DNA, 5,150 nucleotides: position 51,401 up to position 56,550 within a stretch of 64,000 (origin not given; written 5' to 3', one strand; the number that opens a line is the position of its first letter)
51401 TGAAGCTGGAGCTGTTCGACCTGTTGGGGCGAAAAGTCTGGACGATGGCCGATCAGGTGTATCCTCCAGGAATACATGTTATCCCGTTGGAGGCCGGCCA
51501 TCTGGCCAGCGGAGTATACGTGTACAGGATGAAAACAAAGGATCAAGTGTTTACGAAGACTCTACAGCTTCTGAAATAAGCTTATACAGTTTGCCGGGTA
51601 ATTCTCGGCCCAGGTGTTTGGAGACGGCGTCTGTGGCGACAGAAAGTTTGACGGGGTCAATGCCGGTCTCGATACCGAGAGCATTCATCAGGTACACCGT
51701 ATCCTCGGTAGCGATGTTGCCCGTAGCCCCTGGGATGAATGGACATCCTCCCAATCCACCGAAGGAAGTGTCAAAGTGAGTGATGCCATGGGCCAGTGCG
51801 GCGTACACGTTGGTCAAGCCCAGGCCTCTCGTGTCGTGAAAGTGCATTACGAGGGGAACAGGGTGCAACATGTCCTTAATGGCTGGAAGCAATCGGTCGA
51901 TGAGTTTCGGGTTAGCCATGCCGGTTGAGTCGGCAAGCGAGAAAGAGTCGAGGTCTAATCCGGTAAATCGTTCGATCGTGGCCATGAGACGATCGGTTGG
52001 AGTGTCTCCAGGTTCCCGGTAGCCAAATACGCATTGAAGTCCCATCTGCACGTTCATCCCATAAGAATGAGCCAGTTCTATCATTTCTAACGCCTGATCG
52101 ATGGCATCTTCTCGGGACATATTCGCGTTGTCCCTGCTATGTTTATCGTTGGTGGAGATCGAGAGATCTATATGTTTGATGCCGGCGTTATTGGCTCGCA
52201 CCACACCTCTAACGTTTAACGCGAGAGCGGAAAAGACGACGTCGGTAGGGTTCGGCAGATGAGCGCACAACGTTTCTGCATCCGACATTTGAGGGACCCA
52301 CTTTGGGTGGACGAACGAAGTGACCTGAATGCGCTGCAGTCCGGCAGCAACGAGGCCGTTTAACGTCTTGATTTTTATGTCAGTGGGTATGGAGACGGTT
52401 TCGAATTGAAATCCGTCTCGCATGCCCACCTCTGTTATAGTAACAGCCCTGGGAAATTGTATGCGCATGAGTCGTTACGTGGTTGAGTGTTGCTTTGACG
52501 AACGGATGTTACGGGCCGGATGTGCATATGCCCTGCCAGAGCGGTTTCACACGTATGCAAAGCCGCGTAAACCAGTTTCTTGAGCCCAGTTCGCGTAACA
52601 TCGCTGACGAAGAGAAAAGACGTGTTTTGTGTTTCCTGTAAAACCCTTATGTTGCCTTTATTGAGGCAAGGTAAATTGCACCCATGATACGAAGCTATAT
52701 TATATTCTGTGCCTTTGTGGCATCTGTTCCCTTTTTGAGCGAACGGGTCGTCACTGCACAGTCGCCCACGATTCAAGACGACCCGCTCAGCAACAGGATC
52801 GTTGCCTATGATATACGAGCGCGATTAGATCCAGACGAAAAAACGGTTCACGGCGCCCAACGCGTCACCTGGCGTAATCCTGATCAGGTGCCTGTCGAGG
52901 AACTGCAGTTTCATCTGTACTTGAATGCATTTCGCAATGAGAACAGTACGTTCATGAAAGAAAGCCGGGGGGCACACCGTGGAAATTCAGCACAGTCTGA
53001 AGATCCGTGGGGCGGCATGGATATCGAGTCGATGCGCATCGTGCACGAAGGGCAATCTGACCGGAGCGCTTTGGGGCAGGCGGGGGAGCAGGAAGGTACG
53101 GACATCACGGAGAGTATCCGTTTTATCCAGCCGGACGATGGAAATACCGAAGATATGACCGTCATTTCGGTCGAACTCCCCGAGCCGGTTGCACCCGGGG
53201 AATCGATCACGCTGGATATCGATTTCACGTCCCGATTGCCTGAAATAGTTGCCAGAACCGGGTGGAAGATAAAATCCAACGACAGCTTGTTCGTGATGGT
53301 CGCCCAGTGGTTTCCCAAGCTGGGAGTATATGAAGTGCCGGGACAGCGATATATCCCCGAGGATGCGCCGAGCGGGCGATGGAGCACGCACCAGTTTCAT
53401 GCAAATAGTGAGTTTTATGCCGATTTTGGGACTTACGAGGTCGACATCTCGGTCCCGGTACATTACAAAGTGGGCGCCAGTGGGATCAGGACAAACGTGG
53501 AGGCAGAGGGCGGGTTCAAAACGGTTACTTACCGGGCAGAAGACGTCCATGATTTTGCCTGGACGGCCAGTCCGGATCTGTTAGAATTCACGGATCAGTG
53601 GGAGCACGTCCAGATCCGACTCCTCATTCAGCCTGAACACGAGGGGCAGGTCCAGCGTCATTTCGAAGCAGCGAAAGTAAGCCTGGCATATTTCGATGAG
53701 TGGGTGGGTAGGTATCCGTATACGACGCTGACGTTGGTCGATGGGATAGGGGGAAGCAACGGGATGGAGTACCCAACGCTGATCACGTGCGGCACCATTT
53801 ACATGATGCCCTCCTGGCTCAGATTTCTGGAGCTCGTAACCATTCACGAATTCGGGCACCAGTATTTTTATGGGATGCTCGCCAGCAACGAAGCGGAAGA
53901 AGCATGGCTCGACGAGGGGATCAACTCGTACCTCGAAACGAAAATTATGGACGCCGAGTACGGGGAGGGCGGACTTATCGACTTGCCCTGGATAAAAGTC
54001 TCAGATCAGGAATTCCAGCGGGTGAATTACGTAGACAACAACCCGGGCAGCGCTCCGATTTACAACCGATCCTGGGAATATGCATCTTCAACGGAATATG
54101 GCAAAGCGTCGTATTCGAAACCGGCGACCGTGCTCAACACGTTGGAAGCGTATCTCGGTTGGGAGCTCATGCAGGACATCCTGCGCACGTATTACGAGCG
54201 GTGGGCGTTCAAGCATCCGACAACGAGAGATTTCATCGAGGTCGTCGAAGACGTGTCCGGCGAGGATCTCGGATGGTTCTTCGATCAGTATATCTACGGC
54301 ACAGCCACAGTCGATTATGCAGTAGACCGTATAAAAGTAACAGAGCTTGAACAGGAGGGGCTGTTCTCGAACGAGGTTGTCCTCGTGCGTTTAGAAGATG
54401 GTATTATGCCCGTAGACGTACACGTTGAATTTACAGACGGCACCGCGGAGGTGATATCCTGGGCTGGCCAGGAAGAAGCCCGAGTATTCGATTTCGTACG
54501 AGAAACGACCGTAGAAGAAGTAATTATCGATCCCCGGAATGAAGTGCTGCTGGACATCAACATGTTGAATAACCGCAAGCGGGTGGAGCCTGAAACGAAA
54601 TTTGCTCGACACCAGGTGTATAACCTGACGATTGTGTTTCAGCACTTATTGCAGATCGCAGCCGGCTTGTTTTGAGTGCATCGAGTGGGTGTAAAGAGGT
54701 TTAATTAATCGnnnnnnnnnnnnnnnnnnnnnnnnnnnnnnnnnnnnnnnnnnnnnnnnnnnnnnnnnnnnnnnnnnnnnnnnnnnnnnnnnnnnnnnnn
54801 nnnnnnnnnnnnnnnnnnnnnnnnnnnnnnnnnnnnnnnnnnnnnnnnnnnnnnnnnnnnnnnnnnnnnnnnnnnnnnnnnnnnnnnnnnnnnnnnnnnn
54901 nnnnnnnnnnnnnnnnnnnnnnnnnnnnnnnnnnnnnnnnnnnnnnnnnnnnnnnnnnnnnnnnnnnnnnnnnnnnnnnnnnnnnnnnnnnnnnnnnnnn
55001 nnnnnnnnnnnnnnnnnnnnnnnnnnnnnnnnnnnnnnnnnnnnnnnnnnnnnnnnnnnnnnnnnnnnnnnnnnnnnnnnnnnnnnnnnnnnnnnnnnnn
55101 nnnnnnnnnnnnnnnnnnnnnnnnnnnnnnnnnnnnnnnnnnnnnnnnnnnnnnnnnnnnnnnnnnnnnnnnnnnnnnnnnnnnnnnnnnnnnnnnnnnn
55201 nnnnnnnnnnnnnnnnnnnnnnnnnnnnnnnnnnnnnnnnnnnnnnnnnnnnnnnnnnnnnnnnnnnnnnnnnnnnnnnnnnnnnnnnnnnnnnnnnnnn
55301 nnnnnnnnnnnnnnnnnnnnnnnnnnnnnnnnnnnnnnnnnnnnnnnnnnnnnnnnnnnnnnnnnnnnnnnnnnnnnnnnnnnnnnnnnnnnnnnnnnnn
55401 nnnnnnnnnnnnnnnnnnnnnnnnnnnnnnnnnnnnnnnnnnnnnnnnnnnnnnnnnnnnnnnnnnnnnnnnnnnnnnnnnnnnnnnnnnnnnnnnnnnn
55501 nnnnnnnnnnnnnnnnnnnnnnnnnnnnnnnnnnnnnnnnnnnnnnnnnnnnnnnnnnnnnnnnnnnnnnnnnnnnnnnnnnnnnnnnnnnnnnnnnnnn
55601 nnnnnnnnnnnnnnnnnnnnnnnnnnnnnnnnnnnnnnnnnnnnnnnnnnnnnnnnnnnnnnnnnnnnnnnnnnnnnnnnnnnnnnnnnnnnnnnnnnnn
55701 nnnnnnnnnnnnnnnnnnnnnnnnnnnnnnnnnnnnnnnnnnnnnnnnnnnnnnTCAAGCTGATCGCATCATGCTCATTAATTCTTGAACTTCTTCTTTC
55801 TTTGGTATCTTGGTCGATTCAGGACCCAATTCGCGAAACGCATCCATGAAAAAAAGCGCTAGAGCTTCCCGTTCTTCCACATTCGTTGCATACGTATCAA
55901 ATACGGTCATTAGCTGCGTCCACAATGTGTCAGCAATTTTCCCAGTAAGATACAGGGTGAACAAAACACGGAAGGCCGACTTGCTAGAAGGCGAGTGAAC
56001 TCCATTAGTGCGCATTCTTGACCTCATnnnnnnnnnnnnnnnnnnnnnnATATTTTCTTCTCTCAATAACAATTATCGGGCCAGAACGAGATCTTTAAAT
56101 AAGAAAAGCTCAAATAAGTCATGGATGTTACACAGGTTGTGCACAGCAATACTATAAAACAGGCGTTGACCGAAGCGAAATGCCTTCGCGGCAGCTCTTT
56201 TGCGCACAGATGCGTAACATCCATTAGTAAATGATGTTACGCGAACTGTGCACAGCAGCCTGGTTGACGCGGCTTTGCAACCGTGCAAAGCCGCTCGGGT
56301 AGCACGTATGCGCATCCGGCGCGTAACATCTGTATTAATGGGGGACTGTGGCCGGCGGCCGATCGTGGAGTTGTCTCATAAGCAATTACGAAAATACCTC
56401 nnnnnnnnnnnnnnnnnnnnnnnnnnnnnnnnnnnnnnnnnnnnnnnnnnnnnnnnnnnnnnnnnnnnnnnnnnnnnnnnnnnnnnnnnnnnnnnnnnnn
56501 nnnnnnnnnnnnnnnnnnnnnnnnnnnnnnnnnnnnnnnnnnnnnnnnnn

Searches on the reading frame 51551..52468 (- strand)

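Call 14: search_protein_families(library=pfam, proteins=[window:51551-52468:-])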
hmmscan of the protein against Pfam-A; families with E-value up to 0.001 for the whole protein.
window:51551-52468:- (305 aa): 1 family
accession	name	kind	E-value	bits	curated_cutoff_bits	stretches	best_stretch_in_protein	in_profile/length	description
PF00682.25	HMGL-like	-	4.5e-41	141.4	29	1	9-280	2-258/260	HMGL-like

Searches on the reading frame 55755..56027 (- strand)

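Call 14: search_protein_families(library=pfam, proteins=[window:55755-56027:-])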
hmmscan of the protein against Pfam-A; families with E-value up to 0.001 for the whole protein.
window:55755-56027:- (90 aa): 0 families

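Call 43: search_protein_families(library=pfam, proteins=[window:55755-56027:-], max_evalue=1)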
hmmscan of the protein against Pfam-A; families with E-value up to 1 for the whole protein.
window:55755-56027:- (90 aa): 1 family
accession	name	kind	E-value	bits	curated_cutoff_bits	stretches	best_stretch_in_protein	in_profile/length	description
PF18185.7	STALD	-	0.2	11.5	24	1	21-53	151-183/211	Sir2- and TIR-associating SLOG family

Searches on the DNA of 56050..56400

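Call 36: search_rna_families(source=window, start=56050, end=56400, threshold=evalue, max_evalue=5)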
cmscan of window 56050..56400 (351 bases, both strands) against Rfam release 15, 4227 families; matches with E-value up to 5: 2.
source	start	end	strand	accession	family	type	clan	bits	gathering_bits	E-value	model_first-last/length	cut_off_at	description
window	56201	56254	-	RF03705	mir-1278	Gene; miRNA;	-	16.6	61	1.2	1-77/77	no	mir-1278 microRNA precursor family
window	56205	56250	-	RF00819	mir-246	Gene; miRNA;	-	15.2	60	2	13-58/72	no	mir-246 microRNA precursor family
